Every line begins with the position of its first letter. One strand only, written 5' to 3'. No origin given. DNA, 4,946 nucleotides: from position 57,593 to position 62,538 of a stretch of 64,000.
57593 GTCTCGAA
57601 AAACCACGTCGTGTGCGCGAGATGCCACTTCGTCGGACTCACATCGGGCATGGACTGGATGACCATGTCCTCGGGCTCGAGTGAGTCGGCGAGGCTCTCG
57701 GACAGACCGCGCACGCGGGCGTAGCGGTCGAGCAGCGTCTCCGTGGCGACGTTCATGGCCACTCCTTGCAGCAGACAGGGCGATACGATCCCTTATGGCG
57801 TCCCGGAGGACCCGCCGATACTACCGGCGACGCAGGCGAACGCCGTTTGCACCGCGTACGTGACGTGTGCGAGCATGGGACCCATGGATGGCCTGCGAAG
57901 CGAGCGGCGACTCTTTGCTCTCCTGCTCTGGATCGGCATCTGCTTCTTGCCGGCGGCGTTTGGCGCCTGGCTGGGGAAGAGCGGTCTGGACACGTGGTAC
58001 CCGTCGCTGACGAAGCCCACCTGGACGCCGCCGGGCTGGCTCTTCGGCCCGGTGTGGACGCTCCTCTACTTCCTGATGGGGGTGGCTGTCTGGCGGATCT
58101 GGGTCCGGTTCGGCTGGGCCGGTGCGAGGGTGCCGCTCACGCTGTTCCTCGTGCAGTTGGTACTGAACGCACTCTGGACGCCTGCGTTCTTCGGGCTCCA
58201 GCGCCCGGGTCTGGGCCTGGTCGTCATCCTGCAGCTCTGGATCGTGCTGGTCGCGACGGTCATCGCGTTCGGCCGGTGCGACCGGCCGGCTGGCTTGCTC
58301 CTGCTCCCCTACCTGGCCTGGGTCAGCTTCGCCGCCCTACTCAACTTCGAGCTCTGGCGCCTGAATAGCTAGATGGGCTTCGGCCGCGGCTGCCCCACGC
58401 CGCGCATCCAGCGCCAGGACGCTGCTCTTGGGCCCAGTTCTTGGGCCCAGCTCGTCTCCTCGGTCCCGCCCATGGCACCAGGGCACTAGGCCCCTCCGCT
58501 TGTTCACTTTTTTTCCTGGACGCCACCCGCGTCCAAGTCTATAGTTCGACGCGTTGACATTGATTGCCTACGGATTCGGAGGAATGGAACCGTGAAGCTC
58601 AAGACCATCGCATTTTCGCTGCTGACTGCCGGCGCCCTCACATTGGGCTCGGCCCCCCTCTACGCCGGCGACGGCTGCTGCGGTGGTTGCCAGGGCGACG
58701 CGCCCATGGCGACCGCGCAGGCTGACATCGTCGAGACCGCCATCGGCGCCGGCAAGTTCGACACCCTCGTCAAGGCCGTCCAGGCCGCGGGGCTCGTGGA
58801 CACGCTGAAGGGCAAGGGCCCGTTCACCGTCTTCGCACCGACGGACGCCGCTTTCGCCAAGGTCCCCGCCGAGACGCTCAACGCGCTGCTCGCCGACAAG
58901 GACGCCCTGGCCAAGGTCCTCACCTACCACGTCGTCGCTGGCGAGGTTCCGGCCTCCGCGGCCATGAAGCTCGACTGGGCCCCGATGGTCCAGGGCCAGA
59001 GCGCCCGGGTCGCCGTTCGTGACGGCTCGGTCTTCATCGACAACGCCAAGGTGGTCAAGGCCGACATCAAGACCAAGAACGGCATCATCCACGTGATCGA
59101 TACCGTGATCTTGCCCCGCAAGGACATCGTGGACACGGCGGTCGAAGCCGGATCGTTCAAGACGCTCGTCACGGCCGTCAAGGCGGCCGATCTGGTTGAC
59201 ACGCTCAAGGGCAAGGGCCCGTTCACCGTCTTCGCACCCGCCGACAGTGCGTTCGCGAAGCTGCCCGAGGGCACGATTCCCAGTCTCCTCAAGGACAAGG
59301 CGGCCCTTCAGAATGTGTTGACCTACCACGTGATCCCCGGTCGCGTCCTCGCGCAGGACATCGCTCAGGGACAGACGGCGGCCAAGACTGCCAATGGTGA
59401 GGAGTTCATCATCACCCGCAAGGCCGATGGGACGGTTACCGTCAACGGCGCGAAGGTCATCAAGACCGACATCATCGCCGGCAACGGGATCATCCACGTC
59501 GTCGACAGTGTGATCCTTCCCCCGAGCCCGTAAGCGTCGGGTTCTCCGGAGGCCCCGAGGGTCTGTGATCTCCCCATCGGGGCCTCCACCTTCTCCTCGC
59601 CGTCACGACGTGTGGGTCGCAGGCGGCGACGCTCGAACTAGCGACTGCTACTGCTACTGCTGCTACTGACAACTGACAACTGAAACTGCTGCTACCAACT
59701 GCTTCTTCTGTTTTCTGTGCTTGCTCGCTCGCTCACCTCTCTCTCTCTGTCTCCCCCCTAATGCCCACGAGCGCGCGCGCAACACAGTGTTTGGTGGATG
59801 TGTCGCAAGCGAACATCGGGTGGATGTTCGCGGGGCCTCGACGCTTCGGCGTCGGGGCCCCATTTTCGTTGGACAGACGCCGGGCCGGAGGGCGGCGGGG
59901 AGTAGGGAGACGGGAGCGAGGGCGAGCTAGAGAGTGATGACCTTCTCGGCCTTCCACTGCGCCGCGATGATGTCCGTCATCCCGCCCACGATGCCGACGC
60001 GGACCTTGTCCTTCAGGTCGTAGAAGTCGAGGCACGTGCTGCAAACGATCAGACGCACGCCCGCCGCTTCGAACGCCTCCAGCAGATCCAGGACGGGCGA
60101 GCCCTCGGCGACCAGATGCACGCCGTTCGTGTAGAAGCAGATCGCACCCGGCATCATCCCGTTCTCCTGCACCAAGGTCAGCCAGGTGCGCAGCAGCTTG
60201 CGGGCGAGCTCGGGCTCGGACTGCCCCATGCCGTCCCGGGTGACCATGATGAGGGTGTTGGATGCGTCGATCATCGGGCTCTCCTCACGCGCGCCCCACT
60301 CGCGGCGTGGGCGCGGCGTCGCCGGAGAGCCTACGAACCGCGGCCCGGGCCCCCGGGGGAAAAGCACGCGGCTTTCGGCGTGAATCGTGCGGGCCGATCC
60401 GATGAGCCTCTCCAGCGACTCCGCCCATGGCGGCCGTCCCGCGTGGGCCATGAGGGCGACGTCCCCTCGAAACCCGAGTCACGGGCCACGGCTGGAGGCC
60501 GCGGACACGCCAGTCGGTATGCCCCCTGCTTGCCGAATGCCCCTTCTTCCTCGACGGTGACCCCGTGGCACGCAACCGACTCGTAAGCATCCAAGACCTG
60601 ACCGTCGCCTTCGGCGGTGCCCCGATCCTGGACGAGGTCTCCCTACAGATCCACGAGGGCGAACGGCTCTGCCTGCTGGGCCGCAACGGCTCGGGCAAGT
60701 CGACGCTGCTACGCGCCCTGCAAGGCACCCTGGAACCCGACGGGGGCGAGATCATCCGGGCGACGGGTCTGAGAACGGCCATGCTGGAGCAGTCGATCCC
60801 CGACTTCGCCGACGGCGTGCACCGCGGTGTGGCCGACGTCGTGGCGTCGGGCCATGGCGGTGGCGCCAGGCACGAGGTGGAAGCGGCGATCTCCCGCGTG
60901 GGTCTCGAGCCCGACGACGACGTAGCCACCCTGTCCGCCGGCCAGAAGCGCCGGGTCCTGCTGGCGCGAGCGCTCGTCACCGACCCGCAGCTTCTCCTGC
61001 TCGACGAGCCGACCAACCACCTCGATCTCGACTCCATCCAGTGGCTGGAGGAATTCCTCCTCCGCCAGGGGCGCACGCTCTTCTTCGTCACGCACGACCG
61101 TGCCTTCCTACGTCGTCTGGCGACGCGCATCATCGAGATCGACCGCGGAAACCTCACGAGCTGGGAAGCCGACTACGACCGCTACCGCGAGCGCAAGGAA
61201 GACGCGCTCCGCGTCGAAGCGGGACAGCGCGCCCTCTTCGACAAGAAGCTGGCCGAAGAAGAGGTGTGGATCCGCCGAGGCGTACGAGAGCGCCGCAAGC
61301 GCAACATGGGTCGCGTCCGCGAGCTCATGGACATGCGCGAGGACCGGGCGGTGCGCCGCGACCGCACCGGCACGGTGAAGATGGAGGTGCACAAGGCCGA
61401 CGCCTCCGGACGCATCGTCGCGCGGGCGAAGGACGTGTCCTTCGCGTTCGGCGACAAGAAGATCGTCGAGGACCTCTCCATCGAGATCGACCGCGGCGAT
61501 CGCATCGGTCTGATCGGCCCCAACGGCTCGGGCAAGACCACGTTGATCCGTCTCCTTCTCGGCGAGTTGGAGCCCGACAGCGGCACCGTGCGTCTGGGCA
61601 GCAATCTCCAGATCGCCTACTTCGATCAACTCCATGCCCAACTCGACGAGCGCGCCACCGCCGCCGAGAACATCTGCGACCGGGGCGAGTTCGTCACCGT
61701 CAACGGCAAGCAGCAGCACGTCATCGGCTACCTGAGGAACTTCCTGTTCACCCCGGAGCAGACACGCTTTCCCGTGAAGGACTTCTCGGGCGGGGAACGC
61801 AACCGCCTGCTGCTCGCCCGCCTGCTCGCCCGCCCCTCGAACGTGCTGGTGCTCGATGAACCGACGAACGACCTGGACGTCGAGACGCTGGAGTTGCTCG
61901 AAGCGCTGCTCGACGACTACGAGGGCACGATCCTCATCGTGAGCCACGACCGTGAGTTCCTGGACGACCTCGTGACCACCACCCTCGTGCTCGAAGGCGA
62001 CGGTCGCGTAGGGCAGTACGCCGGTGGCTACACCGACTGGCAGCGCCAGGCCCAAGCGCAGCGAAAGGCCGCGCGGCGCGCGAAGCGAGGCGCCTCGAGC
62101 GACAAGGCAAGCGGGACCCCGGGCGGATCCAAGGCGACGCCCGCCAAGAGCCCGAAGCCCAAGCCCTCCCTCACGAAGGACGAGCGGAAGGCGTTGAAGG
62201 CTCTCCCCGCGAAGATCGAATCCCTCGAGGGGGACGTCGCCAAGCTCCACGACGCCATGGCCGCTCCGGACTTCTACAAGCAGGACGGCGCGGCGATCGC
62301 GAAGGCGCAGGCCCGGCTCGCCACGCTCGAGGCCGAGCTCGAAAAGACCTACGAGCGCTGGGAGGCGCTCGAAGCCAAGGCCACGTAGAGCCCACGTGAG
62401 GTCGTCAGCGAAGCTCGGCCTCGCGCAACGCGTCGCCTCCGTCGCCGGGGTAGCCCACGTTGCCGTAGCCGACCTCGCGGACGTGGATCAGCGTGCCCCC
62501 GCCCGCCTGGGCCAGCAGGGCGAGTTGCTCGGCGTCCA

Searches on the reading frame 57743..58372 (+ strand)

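Call 57: search_protein_families(library=pfam, proteins=[window:57743-58372:+], max_evalue=0.001)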
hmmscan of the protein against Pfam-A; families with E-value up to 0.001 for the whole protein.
window:57743-58372:+ (209 aa): 1 family
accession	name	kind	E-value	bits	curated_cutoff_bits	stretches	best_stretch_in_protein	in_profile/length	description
PF03073.20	TspO_MBR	-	7.1e-48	162.5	24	1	64-206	2-145/145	TspO/MBR family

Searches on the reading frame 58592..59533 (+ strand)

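Call 57: search_protein_families(library=pfam, proteins=[window:58592-59533:+], max_evalue=0.001)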
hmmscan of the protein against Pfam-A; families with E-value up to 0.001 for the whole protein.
window:58592-59533:+ (313 aa): 1 family
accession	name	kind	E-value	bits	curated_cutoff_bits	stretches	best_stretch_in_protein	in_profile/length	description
PF02469.27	Fasciclin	-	1.4e-80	267.9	22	2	188-310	2-123/123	Fasciclin domain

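Call 89: search_protein_families(library=pfam, proteins=[L031:17932-18507:-, L031:16784-17566:+, L031:8031-9131:-, L029:317-1165:+, L029:2822-3631:+, L029:14175-15194:+, L029:12523-13005:+, L028:501-1196:+, L031:12407-14041:+, L030:12676-13158:-], max_evalue=0.01)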
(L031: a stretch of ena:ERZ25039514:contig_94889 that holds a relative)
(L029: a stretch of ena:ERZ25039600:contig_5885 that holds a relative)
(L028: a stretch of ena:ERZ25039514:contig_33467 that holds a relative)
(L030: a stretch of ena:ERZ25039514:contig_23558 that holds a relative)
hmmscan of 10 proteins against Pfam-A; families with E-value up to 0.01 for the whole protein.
L031:17932-18507:- (191 aa): 0 families

L031:16784-17566:+ (260 aa): 0 families

L031:8031-9131:- (366 aa): 0 families

L029:317-1165:+ (282 aa): 3 families
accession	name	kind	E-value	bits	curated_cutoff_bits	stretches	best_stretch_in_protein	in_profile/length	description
PF00589.27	Phage_integrase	-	1.4e-42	145.9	27.1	1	102-264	2-171/172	Phage integrase family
PF13495.12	Phage_int_SAM_4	-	2e-21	76.6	27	1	4-86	1-84/85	Phage integrase, N-terminal SAM-like domain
PF02899.23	Phage_int_SAM_1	-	0.00065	20.4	22.3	1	15-77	12-76/83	Phage integrase, N-terminal SAM-like domain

L029:2822-3631:+ (269 aa): 2 families
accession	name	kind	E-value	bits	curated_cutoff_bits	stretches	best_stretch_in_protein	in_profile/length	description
PF02899.23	Phage_int_SAM_1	-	1.3e-08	35.4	22.3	1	115-195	2-81/83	Phage integrase, N-terminal SAM-like domain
PF13495.12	Phage_int_SAM_4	-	0.0087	16.9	27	0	119-169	7-52/85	Phage integrase, N-terminal SAM-like domain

L029:14175-15194:+ (339 aa): 0 families

L029:12523-13005:+ (160 aa): 0 families

L028:501-1196:+ (231 aa): 0 families

L031:12407-14041:+ (544 aa): 1 family
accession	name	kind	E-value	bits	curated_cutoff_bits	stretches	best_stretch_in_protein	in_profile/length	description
PF06782.17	UPF0236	-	6.2e-05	22.4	24.3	0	80-165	55-144/400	Uncharacterised protein family (UPF0236)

L030:12676-13158:- (160 aa): 0 families

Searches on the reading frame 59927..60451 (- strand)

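Call 57: search_protein_families(library=pfam, proteins=[window:59927-60451:-], max_evalue=0.001)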
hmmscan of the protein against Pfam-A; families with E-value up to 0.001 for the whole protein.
window:59927-60451:- (174 aa): 1 family
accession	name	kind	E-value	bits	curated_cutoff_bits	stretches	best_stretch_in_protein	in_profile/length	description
PF02635.20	DsrE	-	1.4e-06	28.9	22.7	1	104-173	36-115/116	DsrE/DsrF-like family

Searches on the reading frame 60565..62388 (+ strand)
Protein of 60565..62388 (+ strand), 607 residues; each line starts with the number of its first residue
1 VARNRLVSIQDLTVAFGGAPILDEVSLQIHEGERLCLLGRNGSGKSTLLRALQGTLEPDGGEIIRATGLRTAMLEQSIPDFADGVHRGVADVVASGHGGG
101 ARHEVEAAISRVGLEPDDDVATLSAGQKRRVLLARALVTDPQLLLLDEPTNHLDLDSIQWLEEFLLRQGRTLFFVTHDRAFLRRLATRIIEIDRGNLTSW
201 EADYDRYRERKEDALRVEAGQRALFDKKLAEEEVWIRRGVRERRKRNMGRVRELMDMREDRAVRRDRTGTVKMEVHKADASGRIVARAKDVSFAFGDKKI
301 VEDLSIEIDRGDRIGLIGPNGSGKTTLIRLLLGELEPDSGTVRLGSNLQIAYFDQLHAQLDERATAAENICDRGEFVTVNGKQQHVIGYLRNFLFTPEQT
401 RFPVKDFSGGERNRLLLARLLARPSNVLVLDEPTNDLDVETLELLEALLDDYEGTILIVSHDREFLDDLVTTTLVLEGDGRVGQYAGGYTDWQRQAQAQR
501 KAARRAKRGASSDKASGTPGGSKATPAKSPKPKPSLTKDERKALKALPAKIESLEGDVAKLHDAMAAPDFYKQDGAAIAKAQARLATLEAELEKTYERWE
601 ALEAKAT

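Call 57: search_protein_families(library=pfam, proteins=[window:60565-62388:+], max_evalue=0.001)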
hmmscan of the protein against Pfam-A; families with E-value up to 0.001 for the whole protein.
window:60565-62388:+ (607 aa): 24 families
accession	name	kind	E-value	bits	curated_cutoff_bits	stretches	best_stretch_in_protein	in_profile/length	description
PF00005.33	ABC_tran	-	2.6e-55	187.2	25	2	22-151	1-137/137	ABC transporter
PF13304.12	AAA_21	-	3.8e-20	73.6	27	3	315-353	3-47/304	AAA domain, putative AbiEii toxin, Type IV TA system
PF16326.10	ABC_tran_CTD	-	2e-18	66.8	32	1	536-603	2-68/69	ABC transporter C-terminal domain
PF13191.12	AAA_16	-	7.6e-14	53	32.6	1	316-452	29-159/167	AAA ATPase domain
PF02463.25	SMC_N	-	3.8e-12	46.6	40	0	399-469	129-205/220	RecF/RecN/SMC N terminal domain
PF13401.12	AAA_22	-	1.3e-11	45.4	27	2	316-454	10-116/130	AAA domain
PF13555.12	AAA_29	-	3.2e-10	40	27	1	25-59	15-49/61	P-loop containing region of AAA domain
PF13476.12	AAA_23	-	5.4e-07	30.9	27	0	36-54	23-41/201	AAA domain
PF12848.13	ABC_tran_Xtn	-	6.7e-07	29.8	25.9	1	190-263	1-76/85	ABC transporter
PF03193.22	RsgA_GTPase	-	3.3e-06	27.5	30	0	28-64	103-138/174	RsgA GTPase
PF13175.12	AAA_15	-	6.4e-06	26.5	32.1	0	26-53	18-44/374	AAA ATPase domain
PF13671.12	AAA_33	-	1.6e-05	25.7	27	0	316-352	4-33/143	AAA domain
PF05729.18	NACHT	-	2.8e-05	24.4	26.7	0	34-54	2-22/167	NACHT domain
PF00004.35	AAA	-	3.4e-05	24.7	21.2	0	316-344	3-31/131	ATPase family associated with various cellular activities (AAA)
PF00006.31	ATP-synt_ab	-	7.2e-05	23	29.5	0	27-82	9-64/213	ATP synthase alpha/beta family, nucleotide-binding domain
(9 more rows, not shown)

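Call 66: find_encoding_contigs(protein=window:60565-62388:+, flank=500, max_places=3)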
Protein window:60565-62388:+ (607 aa): no gene with exactly this product is on record in the collection.

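Call 89: search_protein_families(library=pfam, proteins=[L031:17932-18507:-, L031:16784-17566:+, L031:8031-9131:-, L029:317-1165:+, L029:2822-3631:+, L029:14175-15194:+, L029:12523-13005:+, L028:501-1196:+, L031:12407-14041:+, L030:12676-13158:-], max_evalue=0.01)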
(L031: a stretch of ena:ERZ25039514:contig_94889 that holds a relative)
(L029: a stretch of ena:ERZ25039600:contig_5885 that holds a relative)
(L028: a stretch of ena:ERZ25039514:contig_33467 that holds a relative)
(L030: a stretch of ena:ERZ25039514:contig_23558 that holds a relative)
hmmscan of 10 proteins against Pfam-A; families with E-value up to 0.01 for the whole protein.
L031:17932-18507:- (191 aa): 0 families

L031:16784-17566:+ (260 aa): 0 families

L031:8031-9131:- (366 aa): 0 families

L029:317-1165:+ (282 aa): 3 families
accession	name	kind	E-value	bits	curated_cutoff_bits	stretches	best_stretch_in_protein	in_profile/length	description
PF00589.27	Phage_integrase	-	1.4e-42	145.9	27.1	1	102-264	2-171/172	Phage integrase family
PF13495.12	Phage_int_SAM_4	-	2e-21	76.6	27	1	4-86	1-84/85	Phage integrase, N-terminal SAM-like domain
PF02899.23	Phage_int_SAM_1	-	0.00065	20.4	22.3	1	15-77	12-76/83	Phage integrase, N-terminal SAM-like domain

L029:2822-3631:+ (269 aa): 2 families
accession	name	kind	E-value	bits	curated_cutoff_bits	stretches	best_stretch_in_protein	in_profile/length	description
PF02899.23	Phage_int_SAM_1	-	1.3e-08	35.4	22.3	1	115-195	2-81/83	Phage integrase, N-terminal SAM-like domain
PF13495.12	Phage_int_SAM_4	-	0.0087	16.9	27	0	119-169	7-52/85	Phage integrase, N-terminal SAM-like domain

L029:14175-15194:+ (339 aa): 0 families

L029:12523-13005:+ (160 aa): 0 families

L028:501-1196:+ (231 aa): 0 families

L031:12407-14041:+ (544 aa): 1 family
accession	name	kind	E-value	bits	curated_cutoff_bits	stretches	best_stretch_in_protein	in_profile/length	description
PF06782.17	UPF0236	-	6.2e-05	22.4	24.3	0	80-165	55-144/400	Uncharacterised protein family (UPF0236)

L030:12676-13158:- (160 aa): 0 families
